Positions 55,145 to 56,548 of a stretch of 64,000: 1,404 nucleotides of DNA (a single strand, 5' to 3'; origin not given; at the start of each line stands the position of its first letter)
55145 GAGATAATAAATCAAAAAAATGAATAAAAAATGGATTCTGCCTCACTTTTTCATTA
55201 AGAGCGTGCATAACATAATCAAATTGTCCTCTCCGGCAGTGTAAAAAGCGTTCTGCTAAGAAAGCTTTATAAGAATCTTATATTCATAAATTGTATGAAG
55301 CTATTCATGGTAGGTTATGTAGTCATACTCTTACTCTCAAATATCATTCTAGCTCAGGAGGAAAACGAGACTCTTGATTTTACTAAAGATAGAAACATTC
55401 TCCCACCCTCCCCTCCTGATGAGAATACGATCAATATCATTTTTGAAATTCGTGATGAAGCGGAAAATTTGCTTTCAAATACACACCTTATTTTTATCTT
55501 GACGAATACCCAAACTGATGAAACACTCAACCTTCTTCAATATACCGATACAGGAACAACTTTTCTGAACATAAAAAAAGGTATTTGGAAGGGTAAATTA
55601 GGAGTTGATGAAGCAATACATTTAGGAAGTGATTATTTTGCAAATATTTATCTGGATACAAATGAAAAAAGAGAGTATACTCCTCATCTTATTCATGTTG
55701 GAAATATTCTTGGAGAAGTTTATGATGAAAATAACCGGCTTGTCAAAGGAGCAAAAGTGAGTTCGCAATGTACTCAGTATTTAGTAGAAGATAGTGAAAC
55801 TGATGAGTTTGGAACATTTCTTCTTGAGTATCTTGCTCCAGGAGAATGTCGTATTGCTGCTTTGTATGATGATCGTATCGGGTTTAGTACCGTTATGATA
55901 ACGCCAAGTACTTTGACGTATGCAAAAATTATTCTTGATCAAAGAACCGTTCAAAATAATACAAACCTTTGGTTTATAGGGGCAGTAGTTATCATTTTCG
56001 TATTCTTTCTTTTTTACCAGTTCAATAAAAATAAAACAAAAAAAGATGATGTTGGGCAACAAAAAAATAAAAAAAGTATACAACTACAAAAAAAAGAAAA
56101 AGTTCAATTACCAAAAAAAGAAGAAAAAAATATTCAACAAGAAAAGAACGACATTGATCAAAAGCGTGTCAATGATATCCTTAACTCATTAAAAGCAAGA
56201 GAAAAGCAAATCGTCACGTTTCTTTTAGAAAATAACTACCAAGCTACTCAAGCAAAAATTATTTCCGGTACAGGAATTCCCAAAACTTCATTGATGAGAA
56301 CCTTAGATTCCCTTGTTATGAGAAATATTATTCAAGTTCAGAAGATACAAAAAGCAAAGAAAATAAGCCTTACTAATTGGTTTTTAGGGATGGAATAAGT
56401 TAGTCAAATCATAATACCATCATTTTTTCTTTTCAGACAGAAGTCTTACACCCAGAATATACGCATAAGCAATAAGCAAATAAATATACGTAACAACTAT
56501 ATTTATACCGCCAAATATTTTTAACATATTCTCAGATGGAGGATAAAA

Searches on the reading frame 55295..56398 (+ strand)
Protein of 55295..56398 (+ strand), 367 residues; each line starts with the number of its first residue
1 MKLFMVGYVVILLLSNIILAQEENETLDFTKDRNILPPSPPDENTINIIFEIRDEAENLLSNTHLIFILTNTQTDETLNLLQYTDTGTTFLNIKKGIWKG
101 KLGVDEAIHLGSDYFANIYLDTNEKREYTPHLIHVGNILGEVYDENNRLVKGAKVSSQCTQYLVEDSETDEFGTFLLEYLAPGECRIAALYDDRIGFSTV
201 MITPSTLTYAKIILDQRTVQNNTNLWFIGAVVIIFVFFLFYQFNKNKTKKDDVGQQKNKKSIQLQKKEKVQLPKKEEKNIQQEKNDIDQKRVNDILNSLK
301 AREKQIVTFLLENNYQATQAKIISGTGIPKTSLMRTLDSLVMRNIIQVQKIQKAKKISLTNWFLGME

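Call 3: search_protein_families(library=pfam, proteins=[window:55295-56398:+], max_evalue=1)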
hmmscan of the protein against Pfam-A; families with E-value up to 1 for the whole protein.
window:55295-56398:+ (367 aa): 12 families
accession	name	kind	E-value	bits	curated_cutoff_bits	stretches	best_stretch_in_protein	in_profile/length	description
PF13620.12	CarboxypepD_reg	-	8.2e-05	23.3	32.3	1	138-203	2-65/82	Carboxypeptidase regulatory-like domain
PF01978.25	TrmB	-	0.00029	21.1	25.6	1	299-353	6-59/68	Sugar-specific transcriptional regulator TrmB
PF12802.13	MarR_2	-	0.0037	17.8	27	1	300-349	4-53/61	MarR family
PF01733.24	Nucleoside_tran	-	0.011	15.6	29.8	1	210-286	51-126/309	Nucleoside transporter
PF24034.1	DUF7343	-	0.012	15.9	27.6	1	302-358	4-60/62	Domain of unknown function (DUF7343)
PF03806.19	ABG_transport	-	0.025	13.3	27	1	199-280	178-257/502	AbgT putative transporter family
PF03137.26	OATP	-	0.036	12.8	25.8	1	226-305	220-292/545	Organic Anion Transporter Polypeptide (OATP) family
PF23193.1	NOMO_3rd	-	0.066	13.7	27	0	160-207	55-102/120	NOMO third transthyretin-like domain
PF25184.1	YxzE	-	0.21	13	40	1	226-262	3-40/65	YxzE-like putative bacteriocin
PF00029.24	Connexin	-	0.21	11.7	31.3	1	227-287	77-139/225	Connexin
PF00895.25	ATP-synt_8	-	0.23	12.4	23.4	1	222-251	5-35/55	ATP synthase protein 8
PF05814.16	Ac76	-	0.47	10.9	22.5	1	210-268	13-67/83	Orf76 (Ac76)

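Call 4: search_protein_families(library=ncbifam, proteins=[window:55295-56398:+], max_evalue=1)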
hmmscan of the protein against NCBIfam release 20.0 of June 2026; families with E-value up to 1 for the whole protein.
window:55295-56398:+ (367 aa): 8 families
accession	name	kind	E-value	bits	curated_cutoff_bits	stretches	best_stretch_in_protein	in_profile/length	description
NF047550.1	LIC_12071_fam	equivalog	0.00031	20.1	350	1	218-293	215-286/337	LIC_12071 family protein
NF005385.0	PRK06930.1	subfamily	0.0018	18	136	1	274-338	90-152/170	positive control sigma-like factor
TIGR02937.1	sigma70-ECF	superfamily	0.0048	16.5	42.9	1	257-310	85-129/165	sigma-70 family RNA polymerase sigma factor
NF004471.0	PRK05803.1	subfamily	0.031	13.5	252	1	250-340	132-220/235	RNA polymerase sporulation sigma factor SigK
TIGR00939.1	2a57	subfamily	0.035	12.9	297.5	1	206-294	157-245/439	nucleoside Transporter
NF002926.0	PRK03573.1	equivalog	0.061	13.2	120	1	318-361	48-94/144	transcriptional regulator SlyA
NF050010.1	Zn_HExGHH_YpfJ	equivalog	0.12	11.9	250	1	227-324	27-113/285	KPN_02809 family neutral zinc metallopeptidase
TIGR01673.1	holin_LLH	equivalog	0.13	12.7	34.75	1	220-306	2-93/108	phage holin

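Call 83: search_protein_families(library=pfam, alignment_id=A5, max_evalue=0.01)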
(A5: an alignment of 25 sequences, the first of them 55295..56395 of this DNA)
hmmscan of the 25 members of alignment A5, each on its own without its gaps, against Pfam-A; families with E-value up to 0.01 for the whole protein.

A. member 1, window:55295-56395:+ (367 aa): 3 families
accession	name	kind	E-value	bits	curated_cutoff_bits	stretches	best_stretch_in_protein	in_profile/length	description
PF13620.12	CarboxypepD_reg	-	8.2e-05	23.3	32.3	1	138-203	2-65/82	Carboxypeptidase regulatory-like domain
PF01978.25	TrmB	-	0.00029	21.1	25.6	0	299-353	6-59/68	Sugar-specific transcriptional regulator TrmB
PF12802.13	MarR_2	-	0.0037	17.8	27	0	300-349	4-53/61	MarR family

B. families by the number of members that match (of 25 scanned): 27 families (the first 25 are shown)
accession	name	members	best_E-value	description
PF13620.12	CarboxypepD_reg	18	4.1e-10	Carboxypeptidase regulatory-like domain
PF24034.1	DUF7343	14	4.2e-12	Domain of unknown function (DUF7343)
PF12802.13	MarR_2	10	7.2e-06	MarR family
PF01978.25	TrmB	9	8.9e-05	Sugar-specific transcriptional regulator TrmB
PF09339.16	HTH_IclR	4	3e-06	IclR helix-turn-helix domain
PF22665.2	DUF6293_C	2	0.0001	DUF6293 C-terminal winged helix domain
PF13412.12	HTH_24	2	0.00018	Winged helix-turn-helix DNA-binding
PF17359.7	DUF5385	2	0.0017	Family of unknown function (DUF5385)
PF14163.11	SieB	2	0.003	Super-infection exclusion protein B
PF22251.1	PFF1_TM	1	2.7e-06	Vacuolar membrane protease, transmembrane domain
PF06237.18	SLC52_ribofla_tr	1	1.7e-05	Solute carrier family 52, riboflavin transporter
PF02369.22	Big_1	1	0.00028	Bacterial Ig-like domain (group 1)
PF24871.1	Piezo_TM1-24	1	0.00057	Piezo TM1-24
PF00029.24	Connexin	1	0.0007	Connexin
PF02535.28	Zip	1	0.0014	ZIP Zinc transporter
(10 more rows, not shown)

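Call 84: search_solved_structures(query=A5, max_evalue=0.1)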
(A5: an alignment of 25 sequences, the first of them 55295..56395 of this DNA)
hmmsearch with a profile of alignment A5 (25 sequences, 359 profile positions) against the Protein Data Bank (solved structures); distinct sequences matched with E-value up to 0.1: 11.
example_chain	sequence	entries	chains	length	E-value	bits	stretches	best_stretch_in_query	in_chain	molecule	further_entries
4aih_A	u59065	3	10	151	0.016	17.4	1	308-353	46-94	TRANSCRIPTIONAL REGULATOR SLYA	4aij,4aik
2dk5_A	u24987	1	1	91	0.02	17.1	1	293-343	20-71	DNA-directed RNA polymerase III 39 kDa polypeptide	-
3q5f_A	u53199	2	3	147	0.022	17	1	308-353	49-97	Transcriptional regulator slyA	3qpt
2rvc_A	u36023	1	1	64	0.025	16.8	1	293-335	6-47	Interferon-inducible and double-stranded-dependent eIF-2kinase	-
4kmf_A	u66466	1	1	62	0.026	16.7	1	293-335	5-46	Interferon-inducible and double-stranded-dependent eIF-2kinase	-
3nrv_A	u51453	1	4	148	0.027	16.7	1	294-347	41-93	Putative transcriptional regulator (MarR/EmrR family)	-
3deu_A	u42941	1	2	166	0.027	16.6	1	308-353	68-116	Transcriptional regulator slyA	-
6cmv_A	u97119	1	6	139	0.055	15.7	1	274-344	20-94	Transcriptional regulator Lrs14-like protein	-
2yu3_A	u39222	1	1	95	0.057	15.6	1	292-342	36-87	DNA-directed RNA polymerase III 39 kDa polypeptide F variant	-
8eju_A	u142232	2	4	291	0.065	15.4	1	294-332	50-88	Transcription regulatory protein (Pca regulon)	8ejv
7a6h_P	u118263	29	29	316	0.094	14.9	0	293-343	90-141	DNA-directed RNA polymerase III subunit RPC6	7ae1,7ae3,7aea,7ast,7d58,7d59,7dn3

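Call 86: search_protein_families(library=padloc, proteins=[window:55295-56398:+], max_evalue=0.01)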
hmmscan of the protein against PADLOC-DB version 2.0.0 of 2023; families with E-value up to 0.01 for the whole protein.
window:55295-56398:+ (367 aa): 3 families
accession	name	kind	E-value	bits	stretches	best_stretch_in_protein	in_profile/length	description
PDLC01870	CARF3--CARF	-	0.0019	16.1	1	298-361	133-196/228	-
PDLC01858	CARF3--CARF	-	0.0031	15.4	1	290-349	135-189/204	-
PDLC01852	CARF3--CARF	-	0.0043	15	1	287-360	129-201/208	-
